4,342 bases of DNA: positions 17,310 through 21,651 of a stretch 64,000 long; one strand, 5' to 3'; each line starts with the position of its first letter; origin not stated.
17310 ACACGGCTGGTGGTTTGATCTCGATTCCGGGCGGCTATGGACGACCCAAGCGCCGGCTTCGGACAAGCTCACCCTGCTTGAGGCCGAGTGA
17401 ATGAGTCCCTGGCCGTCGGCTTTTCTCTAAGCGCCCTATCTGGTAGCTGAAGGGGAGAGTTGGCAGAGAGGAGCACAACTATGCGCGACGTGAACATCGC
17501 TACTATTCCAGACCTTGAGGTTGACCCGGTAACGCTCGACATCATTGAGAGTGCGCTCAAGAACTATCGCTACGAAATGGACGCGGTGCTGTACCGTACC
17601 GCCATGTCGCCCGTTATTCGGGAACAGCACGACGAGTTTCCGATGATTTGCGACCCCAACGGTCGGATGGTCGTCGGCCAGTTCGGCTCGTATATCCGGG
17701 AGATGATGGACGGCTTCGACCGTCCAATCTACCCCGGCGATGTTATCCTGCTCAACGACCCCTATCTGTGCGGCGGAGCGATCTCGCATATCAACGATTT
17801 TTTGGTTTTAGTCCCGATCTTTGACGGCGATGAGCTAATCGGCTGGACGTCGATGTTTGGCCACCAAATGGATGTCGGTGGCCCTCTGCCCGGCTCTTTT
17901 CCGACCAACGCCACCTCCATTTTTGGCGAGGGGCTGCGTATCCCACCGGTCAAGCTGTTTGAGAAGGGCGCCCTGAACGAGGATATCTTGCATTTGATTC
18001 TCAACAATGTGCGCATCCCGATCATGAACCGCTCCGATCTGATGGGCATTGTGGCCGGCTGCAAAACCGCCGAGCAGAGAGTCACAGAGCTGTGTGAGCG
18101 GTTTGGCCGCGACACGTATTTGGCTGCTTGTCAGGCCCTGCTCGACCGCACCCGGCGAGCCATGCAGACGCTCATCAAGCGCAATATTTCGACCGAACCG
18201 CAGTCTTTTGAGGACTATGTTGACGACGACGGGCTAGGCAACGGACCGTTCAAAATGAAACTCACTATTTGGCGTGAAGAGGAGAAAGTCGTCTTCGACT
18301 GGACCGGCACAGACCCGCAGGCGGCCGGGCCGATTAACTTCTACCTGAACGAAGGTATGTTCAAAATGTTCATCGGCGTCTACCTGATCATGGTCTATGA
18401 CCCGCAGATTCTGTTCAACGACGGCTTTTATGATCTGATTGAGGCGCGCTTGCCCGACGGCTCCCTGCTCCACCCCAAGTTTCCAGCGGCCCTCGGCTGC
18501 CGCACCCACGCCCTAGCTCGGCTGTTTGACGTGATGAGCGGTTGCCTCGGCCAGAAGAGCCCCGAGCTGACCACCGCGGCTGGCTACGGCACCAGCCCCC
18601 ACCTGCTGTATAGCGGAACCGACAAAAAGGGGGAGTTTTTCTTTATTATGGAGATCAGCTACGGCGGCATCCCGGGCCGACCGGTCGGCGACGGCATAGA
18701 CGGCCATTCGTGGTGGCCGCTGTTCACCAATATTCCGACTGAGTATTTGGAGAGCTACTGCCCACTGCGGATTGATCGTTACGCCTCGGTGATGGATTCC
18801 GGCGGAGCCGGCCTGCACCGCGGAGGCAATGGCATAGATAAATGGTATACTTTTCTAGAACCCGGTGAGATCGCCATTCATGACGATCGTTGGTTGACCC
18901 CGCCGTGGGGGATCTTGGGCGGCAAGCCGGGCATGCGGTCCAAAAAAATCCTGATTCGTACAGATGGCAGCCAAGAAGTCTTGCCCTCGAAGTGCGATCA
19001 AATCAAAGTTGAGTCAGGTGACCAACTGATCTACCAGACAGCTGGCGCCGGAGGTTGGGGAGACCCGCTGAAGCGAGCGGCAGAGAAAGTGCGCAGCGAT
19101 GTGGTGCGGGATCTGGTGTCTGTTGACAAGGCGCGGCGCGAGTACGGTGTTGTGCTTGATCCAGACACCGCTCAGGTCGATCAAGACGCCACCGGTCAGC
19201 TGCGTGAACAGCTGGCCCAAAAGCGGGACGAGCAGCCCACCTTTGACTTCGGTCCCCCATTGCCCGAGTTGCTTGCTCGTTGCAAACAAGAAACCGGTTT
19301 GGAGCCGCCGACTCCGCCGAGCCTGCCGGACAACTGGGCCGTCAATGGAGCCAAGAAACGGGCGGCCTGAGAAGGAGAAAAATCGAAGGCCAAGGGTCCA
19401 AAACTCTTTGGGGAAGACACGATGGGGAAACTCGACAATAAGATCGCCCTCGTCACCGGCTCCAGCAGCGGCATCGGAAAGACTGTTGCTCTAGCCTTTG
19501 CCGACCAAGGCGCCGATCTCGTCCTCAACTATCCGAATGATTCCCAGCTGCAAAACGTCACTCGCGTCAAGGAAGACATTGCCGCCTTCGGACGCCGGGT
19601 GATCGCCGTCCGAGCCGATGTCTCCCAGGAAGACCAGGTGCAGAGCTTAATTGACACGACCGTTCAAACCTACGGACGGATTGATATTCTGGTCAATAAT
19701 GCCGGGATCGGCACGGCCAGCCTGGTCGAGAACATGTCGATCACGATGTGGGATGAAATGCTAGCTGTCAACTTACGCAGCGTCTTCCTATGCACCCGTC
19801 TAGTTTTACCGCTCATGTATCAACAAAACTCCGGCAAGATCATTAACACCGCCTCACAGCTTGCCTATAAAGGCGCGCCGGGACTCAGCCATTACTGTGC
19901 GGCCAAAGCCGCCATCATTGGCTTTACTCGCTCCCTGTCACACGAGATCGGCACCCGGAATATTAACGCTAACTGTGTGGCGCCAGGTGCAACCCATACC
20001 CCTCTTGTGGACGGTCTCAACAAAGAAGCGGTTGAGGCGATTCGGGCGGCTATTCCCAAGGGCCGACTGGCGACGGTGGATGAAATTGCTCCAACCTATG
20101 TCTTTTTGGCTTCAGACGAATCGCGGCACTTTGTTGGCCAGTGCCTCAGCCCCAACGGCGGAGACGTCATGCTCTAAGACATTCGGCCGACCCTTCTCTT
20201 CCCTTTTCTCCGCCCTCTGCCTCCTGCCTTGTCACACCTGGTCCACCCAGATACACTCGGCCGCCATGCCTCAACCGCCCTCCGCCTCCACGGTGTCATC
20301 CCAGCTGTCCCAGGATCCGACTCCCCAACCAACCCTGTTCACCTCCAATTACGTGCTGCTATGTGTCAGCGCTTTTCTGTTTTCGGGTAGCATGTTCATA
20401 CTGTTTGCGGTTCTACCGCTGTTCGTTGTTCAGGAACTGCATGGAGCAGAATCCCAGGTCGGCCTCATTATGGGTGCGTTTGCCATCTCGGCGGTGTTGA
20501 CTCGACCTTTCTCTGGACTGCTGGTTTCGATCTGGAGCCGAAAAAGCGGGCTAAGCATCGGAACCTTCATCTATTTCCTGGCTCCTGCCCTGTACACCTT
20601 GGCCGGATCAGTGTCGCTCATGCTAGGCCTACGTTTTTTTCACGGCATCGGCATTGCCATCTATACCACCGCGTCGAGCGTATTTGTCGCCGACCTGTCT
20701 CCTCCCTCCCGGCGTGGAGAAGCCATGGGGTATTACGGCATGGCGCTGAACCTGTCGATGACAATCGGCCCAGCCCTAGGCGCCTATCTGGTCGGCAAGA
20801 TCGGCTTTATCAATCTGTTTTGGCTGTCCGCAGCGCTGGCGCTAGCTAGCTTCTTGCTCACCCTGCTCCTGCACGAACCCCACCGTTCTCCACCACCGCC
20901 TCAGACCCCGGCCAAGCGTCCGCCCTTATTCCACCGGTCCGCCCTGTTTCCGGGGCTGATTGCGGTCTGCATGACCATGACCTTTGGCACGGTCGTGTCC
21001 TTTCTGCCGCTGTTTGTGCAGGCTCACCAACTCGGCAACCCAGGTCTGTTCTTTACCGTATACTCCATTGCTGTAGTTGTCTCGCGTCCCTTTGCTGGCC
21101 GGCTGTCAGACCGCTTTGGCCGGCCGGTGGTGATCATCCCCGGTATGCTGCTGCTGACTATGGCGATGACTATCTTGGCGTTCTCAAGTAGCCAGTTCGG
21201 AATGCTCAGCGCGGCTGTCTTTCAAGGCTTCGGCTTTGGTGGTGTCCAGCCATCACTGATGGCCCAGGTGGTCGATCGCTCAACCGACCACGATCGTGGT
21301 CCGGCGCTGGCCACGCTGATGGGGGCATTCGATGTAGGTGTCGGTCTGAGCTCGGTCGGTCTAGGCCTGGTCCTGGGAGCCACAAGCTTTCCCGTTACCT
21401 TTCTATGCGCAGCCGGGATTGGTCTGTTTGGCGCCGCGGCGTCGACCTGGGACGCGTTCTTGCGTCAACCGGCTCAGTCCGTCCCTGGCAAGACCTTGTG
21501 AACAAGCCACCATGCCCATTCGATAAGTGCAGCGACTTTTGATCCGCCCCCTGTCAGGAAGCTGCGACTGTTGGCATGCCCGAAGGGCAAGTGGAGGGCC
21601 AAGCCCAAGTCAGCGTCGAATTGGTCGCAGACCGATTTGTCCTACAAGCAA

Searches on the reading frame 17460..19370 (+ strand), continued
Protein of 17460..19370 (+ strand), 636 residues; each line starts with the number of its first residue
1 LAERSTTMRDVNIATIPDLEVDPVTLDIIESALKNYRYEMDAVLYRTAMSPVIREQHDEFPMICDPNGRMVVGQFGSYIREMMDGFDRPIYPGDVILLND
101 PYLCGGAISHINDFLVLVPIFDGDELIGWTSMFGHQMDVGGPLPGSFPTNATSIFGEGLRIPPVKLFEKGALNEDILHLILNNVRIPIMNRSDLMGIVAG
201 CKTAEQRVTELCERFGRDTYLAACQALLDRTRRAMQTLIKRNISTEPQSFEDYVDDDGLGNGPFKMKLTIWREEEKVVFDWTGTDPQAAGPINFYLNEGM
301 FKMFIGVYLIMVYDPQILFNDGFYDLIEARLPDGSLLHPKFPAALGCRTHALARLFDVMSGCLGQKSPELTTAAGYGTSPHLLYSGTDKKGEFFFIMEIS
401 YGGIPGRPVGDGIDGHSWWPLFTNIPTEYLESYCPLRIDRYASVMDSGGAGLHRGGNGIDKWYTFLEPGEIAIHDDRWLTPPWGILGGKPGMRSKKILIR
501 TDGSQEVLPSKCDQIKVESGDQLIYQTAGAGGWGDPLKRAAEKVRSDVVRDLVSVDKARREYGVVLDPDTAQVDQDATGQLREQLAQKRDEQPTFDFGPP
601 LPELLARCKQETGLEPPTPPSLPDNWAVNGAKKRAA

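Call 69: search_dna_similar(query=window:17481-19370:+, collection=plasmids, mode=protein, max_rows=15)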
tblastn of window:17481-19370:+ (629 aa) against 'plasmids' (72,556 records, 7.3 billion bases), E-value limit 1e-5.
Records with a match: 947; places in all: 1323; records where one place covers at least 80% of the query: 852.
Best place of each record, by identity: 60-80% 1; <60% 946.
By first word of the organism name: Agrobacterium 173; Rhizobium 161; Sinorhizobium 115; Pseudosulfitobacter 49; Paracoccus 35; Rhodococcus 22; Sulfitobacter 20; Ensifer 15; Paraburkholderia 14; Shinella 13; and 111 more.
By predicted mobility (MOB-suite, as given by PLSDB): non-mobilizable 548; conjugative 280; mobilizable 119.
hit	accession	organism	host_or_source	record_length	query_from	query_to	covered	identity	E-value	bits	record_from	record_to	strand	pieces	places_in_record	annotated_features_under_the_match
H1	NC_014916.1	Geobacillus sp. Y412MC52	Obsidian Hot Spring in Yellowstone ...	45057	13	591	92%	60.4%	0e+0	733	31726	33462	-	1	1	hydantoinase B/oxoprolinase family protein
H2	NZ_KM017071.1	Sphingomonas sp. JE1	-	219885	14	613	95%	57.7%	0e+0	708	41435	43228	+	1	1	hydantoinase B/oxoprolinase family protein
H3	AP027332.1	Sphingobium sp. TomTYG65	-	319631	14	613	95%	57.7%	0e+0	707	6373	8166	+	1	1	5-oxoprolinase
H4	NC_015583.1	Novosphingobium sp. PP1Y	-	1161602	12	617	96%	56.9%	0e+0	714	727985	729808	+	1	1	none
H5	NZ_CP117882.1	Novosphingobium sp. KACC 22771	Single cell,soil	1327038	6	621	98%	55.8%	0e+0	689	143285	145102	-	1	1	none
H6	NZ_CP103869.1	Novosphingobium humi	pure culture,soil biofilm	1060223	12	621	97%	56.1%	0e+0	689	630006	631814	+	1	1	none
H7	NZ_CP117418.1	Novosphingobium humi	Single cell,Soil from military shooting ...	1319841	12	614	96%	56.2%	0e+0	687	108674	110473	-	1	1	none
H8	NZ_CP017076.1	Novosphingobium resinovorum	single cell,soil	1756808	12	613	96%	56.3%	0e+0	693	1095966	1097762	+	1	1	none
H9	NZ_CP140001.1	Novosphingobium capsulatum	-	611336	4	616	97%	55.2%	0e+0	683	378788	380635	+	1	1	hydantoinase B/oxoprolinase family protein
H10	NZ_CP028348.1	Novosphingobium sp. THN1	cell culture,surface water of Lake Taihu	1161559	12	613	96%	56.1%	0e+0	694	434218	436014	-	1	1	record has no annotation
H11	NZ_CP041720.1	Acidiphilium multivorum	Cell culture,activated sludge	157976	3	629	100%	53.8%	0e+0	664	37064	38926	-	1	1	hydantoinase B/oxoprolinase family protein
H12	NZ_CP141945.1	Novosphingobium sp. RL4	Rheum palmatum L.,Single ...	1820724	4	614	97%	55.0%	0e+0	685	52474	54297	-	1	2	none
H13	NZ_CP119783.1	Haladaptatus sp. YSMS36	cell culture,sediment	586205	9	603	95%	53.1%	0e+0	615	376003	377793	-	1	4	hydantoinase B/oxoprolinase family protein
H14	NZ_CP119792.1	Haladaptatus sp. QDMS2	cell culture,sediment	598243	9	603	95%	53.1%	0e+0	615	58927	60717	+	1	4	hydantoinase B/oxoprolinase family protein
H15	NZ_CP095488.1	Halorientalis marina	cell culture,salt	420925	9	604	95%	53.0%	0e+0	590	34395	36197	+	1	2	hydantoinase B/oxoprolinase family protein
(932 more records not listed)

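Call 70: get_annotated_region(hit=H1, flank=8000)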
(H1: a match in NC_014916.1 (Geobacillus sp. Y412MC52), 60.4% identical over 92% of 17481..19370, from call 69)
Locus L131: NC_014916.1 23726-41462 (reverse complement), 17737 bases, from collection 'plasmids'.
description: Geobacillus sp. Y412MC52 plasmid pGYMC5201, complete sequence
organism: Geobacillus sp. Y412MC52 (NCBI taxid 550542)
taxonomy: Bacteria; Bacillota; Bacilli; Bacillales; Bacillaceae; Geobacillus; Geobacillus sp. Y412MC52
host: -; source: Obsidian Hot Spring in Yellowstone National Park; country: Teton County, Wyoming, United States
typing (MOB-suite, as given by PLSDB): non-mobilizable; replicon rep_cluster_349
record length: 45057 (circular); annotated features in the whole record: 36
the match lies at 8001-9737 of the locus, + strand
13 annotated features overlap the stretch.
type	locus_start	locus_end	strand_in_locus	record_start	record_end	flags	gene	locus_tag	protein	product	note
CDS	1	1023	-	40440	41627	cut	-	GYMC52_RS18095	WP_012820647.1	IS701 family transposase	-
CDS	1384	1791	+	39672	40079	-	-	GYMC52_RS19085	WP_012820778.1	ribbon-helix-helix domain-containing protein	-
CDS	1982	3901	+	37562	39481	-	-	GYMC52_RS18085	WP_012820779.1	sigma-54-dependent Fis family transcriptional regulator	-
CDS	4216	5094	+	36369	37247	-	-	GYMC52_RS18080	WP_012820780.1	IS982 family transposase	-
CDS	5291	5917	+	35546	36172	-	-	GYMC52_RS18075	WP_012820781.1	isochorismatase family protein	-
CDS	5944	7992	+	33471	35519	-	-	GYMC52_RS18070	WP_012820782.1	hydantoinase/oxoprolinase family protein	-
CDS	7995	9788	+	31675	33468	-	-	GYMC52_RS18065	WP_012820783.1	hydantoinase B/oxoprolinase family protein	-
CDS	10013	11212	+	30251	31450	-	-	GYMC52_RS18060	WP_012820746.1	CoA transferase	-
CDS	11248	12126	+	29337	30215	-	-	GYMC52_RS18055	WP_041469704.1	hydroxymethylglutaryl-CoA lyase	-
CDS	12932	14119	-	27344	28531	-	-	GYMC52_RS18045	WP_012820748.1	IS701 family transposase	-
CDS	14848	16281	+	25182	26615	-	leuC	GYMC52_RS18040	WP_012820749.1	3-isopropylmalate dehydratase large subunit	GO:0009098 - L-leucine biosynthetic process [Evidence IEA]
CDS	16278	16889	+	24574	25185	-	leuD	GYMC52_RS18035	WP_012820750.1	3-isopropylmalate dehydratase small subunit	GO:0009098 - L-leucine biosynthetic process [Evidence IEA]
CDS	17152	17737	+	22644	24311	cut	-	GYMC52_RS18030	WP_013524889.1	IS1634 family transposase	-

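Call 71: get_annotated_region(hit=H2, flank=8000)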
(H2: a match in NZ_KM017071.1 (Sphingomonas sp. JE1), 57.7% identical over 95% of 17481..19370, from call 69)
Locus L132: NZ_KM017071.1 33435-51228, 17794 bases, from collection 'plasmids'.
description: Sphingomonas sp. JE1 plasmid pJE1, complete sequence
organism: Sphingomonas sp. JE1 (NCBI taxid 1628059)
taxonomy: Bacteria; Pseudomonadota; Alphaproteobacteria; Sphingomonadales; Sphingomonadaceae; Sphingomonas; Sphingomonas sp. JE1
host: -; source: -; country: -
typing (MOB-suite, as given by PLSDB): mobilizable; relaxase MOBP
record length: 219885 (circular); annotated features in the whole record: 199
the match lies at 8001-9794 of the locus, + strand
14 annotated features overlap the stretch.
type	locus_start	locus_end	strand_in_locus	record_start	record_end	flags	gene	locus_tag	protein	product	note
CDS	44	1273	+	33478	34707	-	-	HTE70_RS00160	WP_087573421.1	class I SAM-dependent methyltransferase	-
CDS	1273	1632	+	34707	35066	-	-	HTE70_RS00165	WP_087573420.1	hypothetical protein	-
CDS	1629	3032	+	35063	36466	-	-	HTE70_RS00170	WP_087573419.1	FAD-dependent oxidoreductase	-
CDS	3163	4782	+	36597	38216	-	-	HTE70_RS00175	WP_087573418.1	FAD-binding oxidoreductase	-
CDS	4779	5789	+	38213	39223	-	-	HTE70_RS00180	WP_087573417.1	zinc-binding dehydrogenase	-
CDS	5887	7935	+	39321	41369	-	-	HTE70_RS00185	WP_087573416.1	hydantoinase/oxoprolinase family protein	-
CDS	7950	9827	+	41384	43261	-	-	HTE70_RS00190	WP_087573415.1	hydantoinase B/oxoprolinase family protein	-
CDS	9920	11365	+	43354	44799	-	-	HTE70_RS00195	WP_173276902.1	NAD-dependent succinate-semialdehyde dehydrogenase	-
CDS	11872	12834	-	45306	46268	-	-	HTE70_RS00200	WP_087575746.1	sigma factor-like helix-turn-helix DNA-binding protein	GO:0006352 - DNA-templated transcription initiation [Evidence IEA]; GO:0006355 - regulation of DNA-templated ...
CDS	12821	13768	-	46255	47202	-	-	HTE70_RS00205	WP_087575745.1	HEPN domain-containing protein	-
CDS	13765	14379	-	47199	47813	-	-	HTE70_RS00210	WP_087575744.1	hypothetical protein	-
CDS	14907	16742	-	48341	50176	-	-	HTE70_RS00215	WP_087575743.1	ParB/RepB/Spo0J family partition protein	-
CDS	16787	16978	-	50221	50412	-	-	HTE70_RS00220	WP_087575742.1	hypothetical protein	-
CDS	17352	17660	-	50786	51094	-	-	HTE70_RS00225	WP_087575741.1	hypothetical protein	-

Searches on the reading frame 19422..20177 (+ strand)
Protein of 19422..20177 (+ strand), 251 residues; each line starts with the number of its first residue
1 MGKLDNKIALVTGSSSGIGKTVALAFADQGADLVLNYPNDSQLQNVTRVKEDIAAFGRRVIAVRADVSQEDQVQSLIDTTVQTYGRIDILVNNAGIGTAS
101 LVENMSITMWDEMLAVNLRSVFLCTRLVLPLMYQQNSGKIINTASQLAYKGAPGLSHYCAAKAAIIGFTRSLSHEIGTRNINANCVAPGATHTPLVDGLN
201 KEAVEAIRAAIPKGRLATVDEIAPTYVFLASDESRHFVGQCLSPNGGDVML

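Call 4: search_protein_families(library=pfam, proteins=[window:19422-20177:+])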
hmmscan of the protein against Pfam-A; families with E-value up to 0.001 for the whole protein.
window:19422-20177:+ (251 aa): 4 families
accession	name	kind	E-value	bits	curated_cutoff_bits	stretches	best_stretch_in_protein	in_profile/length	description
PF13561.12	adh_short_C2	-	5.3e-62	209.9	27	1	15-247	5-234/236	Enoyl-(Acyl carrier protein) reductase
PF00106.31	adh_short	-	3.2e-57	193.6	26.6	1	7-201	1-192/195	short chain dehydrogenase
PF08659.16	KR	-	7e-15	55.8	22.6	1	10-172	4-163/180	KR domain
PF23441.1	SDR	-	7.2e-07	29.3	27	1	3-250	4-257/258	SDR-like rossmann domain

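Call 5: search_protein_families(library=ncbifam, proteins=[window:19422-20177:+])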
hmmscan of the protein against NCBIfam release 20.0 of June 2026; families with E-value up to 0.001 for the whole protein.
window:19422-20177:+ (251 aa): 233 families (the best 25 are shown)
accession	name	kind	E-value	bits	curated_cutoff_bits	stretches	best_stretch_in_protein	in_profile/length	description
TIGR01830.1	3oxo_ACP_reduc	equivalog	1.9e-68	230.7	297.75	1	9-247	1-237/239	3-oxoacyl-[acyl-carrier-protein] reductase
NF004791.0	PRK06138.1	equivalog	1e-63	215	312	1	3-248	2-249/252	SDR family oxidoreductase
NF004198.0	PRK05653.1-3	equivalog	2.4e-63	213.9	296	1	3-250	4-248/248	3-oxoacyl-ACP reductase FabG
NF009093.0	PRK12429.1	subfamily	2.5e-63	213.8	258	1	3-247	2-255/259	3-hydroxybutyrate dehydrogenase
NF005559.1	PRK07231.1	subfamily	5.7e-63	212.7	215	1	4-248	2-247/249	glucose 1-dehydrogenase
NF004197.0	PRK05653.1-1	equivalog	8.9e-63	212.2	332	1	3-250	4-248/249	3-oxoacyl-ACP reductase FabG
NF009466.0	PRK12826.1-2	subfamily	8.9e-63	212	222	1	5-250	2-246/248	3-oxoacyl-ACP reductase FabG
NF004818.0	PRK06172.1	equivalog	1.6e-60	204.6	336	1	3-249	4-251/253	SDR family oxidoreductase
NF009464.0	PRK12824.1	subfamily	1.8e-60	204.6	269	1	6-250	2-244/245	3-oxoacyl-ACP reductase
NF009468.0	PRK12826.1-4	equivalog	7.8e-59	199.4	318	1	3-249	4-248/256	SDR family oxidoreductase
NF052558.1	MBtsdlDhBudC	equivalog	3e-58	197.3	270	1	5-247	2-240/250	meso-2,3-butanediol dehydrogenase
TIGR01963.1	PHB_DH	subfamily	7.6e-58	195.8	307.05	1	7-248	2-252/255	3-hydroxybutyrate dehydrogenase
TIGR01829.1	AcAcCoA_reduct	subfamily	1.5e-57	195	302.1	1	7-250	1-242/242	acetoacetyl-CoA reductase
NF005681.0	PRK07478.1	subfamily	4.2e-56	190.1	267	1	1-248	1-249/254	SDR family oxidoreductase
NF004199.0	PRK05653.1-4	equivalog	2.6e-55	187.7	301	1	4-250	3-247/247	3-oxoacyl-ACP reductase FabG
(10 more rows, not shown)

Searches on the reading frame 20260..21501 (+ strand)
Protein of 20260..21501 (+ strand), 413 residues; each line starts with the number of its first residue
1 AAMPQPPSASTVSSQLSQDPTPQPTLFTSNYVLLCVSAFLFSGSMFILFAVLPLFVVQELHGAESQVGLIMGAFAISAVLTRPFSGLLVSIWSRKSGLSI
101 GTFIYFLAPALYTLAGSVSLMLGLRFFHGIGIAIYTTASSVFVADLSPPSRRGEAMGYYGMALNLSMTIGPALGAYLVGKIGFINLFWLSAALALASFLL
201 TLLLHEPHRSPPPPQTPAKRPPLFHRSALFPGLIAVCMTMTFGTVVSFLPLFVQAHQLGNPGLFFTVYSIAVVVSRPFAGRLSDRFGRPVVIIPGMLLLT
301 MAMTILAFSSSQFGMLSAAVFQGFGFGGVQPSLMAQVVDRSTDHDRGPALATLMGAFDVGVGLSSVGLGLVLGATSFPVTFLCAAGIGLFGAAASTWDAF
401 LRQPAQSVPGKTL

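Call 4: search_protein_families(library=pfam, proteins=[window:20260-21501:+])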
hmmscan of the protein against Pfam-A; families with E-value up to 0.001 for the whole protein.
window:20260-21501:+ (413 aa): 5 families
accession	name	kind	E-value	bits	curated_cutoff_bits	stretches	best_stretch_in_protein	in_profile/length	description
PF07690.21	MFS_1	-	1.7e-60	205.3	33.4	2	34-259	1-235/347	Major Facilitator Superfamily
PF00083.30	Sugar_tr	-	3.6e-13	49.7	22.3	1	63-206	44-193/452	Sugar (and other) transporter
PF05977.19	MFS_3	-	8.2e-10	38.2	27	1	113-395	98-389/524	Transmembrane secretion effector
PF13347.12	MFS_2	-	2.5e-08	33.4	27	0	235-376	236-385/427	MFS/sugar transport protein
PF06609.19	TRI12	-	0.00019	20.5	23.2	1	242-320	60-138/599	Fungal trichothecene efflux pump (TRI12)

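Call 5: search_protein_families(library=ncbifam, proteins=[window:20260-21501:+])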
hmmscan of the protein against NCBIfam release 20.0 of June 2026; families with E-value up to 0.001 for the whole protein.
window:20260-21501:+ (413 aa): 64 families (the best 25 are shown)
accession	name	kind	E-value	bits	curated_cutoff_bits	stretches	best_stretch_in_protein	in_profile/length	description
NF009048.0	PRK12382.1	subfamily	2e-30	105.9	364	1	32-392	16-382/392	arabinose transporter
TIGR00880.1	2_A_01_02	superfamily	3.5e-30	105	131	2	70-204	3-137/141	multidrug resistance protein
NF003477.0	PRK05122.1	subfamily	2.3e-29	102.3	374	1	25-397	11-389/404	MFS transporter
NF047574.1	opine_export_Sa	equivalog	6.2e-19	68.3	235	1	31-388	8-377/388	staphylopine family metallophore export MFS transporter CntE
TIGR00711.1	efflux_EmrB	subfamily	2.3e-18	66.2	230.2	2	100-205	72-177/485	DHA2 family efflux MFS transporter permease subunit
TIGR00895.1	2A0115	subfamily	7.4e-18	64.6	418.55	2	29-208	16-196/398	aromatic acid/H+ symport family MFS transporter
NF012174.0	tet_MFS_A_B_C_D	equivalog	4.1e-15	55.5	475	2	45-219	18-193/382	Tet(A)/Tet(B)/Tet(C) family tetracycline efflux MFS transporter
NF012177.1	tet_MFS_42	exception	5e-15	55.6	850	2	35-204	3-173/411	tetracycline efflux MFS transporter Tet(42)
NF033135.1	cmx_cmrA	equivalog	8.7e-15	54.6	400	1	33-387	7-365/374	Cmx/CmrA family chloramphenicol efflux MFS transporter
TIGR00897.2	2A0118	subfamily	3.9e-14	52.4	375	1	52-207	30-190/401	RbtT/DalT/CsbX family MFS transporter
NF053757.1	BclibactTpBcbE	equivalog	6.1e-13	48.4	600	1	236-381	12-164/394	bacillibactin exporter BcbE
TIGR00900.1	2A0121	subfamily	8.1e-13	48.4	319.6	1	31-210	1-183/364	H+ Antiporter protein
TIGR00899.1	2A0120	subfamily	1.1e-12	47.8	522.3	1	23-205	193-374/375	sugar efflux transporter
NF002921.0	PRK03545.1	equivalog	2.6e-12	46.4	401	1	31-373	15-358/396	sugar transporter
NF000009.1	tet_MFS_Tcr3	exception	3.1e-12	45.8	1000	2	56-180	57-180/512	tetracycline efflux MFS transporter Tcr3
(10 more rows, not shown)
